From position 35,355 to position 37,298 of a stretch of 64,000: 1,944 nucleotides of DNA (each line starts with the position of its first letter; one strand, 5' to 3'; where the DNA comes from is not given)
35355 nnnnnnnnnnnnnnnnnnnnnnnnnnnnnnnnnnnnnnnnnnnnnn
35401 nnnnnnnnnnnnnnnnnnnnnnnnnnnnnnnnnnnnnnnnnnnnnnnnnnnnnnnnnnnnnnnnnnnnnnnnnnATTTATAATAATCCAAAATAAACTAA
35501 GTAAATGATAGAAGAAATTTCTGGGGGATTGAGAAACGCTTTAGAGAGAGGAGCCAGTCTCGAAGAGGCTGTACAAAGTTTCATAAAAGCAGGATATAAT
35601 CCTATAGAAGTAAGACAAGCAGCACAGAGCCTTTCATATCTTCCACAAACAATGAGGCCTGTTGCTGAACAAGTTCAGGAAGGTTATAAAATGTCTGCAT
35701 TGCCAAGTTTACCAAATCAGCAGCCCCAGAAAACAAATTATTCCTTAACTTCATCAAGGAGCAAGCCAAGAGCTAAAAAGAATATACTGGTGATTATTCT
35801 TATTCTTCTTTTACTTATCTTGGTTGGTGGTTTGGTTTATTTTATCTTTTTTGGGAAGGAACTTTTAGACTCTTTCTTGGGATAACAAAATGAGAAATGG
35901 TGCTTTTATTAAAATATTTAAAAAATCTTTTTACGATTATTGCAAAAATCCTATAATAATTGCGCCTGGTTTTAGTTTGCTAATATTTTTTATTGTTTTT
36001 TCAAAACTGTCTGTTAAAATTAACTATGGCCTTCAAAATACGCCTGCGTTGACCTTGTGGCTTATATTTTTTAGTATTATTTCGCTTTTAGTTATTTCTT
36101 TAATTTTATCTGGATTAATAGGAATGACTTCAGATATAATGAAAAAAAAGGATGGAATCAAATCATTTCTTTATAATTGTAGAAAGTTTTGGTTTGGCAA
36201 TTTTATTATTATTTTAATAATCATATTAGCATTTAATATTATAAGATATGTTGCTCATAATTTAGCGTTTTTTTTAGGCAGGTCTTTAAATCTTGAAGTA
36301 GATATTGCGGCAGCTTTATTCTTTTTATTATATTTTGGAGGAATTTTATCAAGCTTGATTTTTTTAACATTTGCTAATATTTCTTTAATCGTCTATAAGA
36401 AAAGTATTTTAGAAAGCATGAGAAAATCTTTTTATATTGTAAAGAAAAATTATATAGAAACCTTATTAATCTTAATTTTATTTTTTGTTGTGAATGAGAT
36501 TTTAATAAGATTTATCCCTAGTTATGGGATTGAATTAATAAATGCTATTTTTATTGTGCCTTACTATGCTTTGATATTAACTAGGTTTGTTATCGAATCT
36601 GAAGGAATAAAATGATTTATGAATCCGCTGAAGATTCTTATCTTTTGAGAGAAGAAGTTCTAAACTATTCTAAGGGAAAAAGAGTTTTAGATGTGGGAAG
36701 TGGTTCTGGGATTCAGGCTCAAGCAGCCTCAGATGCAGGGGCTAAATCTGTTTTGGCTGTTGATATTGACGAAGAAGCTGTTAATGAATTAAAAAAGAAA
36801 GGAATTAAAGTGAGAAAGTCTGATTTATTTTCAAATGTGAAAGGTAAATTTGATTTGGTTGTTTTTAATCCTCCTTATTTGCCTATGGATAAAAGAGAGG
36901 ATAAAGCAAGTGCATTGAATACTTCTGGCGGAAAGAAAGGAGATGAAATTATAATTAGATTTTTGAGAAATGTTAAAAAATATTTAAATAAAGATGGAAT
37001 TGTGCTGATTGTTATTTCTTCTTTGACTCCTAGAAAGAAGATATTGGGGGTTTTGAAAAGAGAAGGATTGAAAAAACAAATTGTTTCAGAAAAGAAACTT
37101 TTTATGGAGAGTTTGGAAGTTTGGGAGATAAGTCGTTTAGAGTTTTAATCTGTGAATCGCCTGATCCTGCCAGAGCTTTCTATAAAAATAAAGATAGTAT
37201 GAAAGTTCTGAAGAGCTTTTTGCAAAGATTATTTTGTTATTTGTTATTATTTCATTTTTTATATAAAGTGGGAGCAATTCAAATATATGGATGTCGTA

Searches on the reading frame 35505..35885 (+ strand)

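Call 5: search_protein_families(library=pfam, proteins=[window:35505-35885:+], max_evalue=0.01)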
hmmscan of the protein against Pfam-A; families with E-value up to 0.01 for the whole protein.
window:35505-35885:+ (126 aa): 1 family
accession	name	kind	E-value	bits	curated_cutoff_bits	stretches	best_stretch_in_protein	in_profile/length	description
PF05915.17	TMEM_230_134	-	0.006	17.1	26.8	1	67-111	21-64/119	Transmembrane proteins 230/134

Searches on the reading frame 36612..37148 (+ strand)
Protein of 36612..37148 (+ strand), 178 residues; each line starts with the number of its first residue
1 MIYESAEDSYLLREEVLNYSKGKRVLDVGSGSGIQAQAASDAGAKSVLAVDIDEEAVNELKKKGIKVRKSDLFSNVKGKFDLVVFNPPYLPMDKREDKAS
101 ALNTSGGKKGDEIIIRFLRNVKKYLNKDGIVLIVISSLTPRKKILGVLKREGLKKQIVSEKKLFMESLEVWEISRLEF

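Call 5: search_protein_families(library=pfam, proteins=[window:36612-37148:+], max_evalue=0.01)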
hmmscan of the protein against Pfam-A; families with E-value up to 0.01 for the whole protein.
window:36612-37148:+ (178 aa): 19 families
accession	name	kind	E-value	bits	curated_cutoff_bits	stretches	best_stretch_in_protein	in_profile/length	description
PF05175.20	MTS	-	6.6e-14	52.4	23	1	16-145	26-150/170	Methyltransferase small domain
PF06325.19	PrmA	-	5.3e-10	39.7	22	1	20-61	160-201/296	Ribosomal protein L11 methyltransferase (PrmA)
PF13489.12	Methyltransf_23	-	2.2e-08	34.4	27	1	15-86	12-88/164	Methyltransferase domain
PF07669.17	Eco57I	-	8.1e-08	33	25.3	1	58-137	50-136/171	Eco57I restriction-modification methylase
PF13847.12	Methyltransf_31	-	1e-07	32.2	27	1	20-137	2-113/145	Methyltransferase domain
PF13649.12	Methyltransf_25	-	1.8e-07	32.2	27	1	25-86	1-71/97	Methyltransferase domain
PF08241.18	Methyltransf_11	-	1.3e-06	29.3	21.2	1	26-85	1-66/95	Methyltransferase domain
PF03602.21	Cons_hypoth95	-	5.9e-06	26.5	24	1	19-106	39-140/182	Conserved hypothetical protein 95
PF01728.25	FtsJ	-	5.7e-05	23.5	24.1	1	19-75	19-78/181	FtsJ-like methyltransferase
PF01135.25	PCMT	-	0.00018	21.8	20.3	1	15-66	67-116/210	Protein-L-isoaspartate(D-aspartate) O-methyltransferase (PCMT)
PF01555.25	N6_N4_Mtase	-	0.00033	21.1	26.7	0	21-61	181-220/221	DNA methylase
PF08242.18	Methyltransf_12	-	0.00041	21.5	30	1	26-85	1-71/98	Methyltransferase domain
PF07021.18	MetW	-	0.00061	19.9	21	1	20-85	12-81/193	Methionine biosynthesis protein MetW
PF10354.15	BMT5-like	-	0.00097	19.9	24.7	1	51-140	63-132/168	rRNA (uridine-N3-)-methyltransferase BTM5-like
PF02579.22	Nitro_FeMo-Co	-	0.0035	18.1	26.3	1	1-69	16-79/94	Dinitrogenase iron-molybdenum cofactor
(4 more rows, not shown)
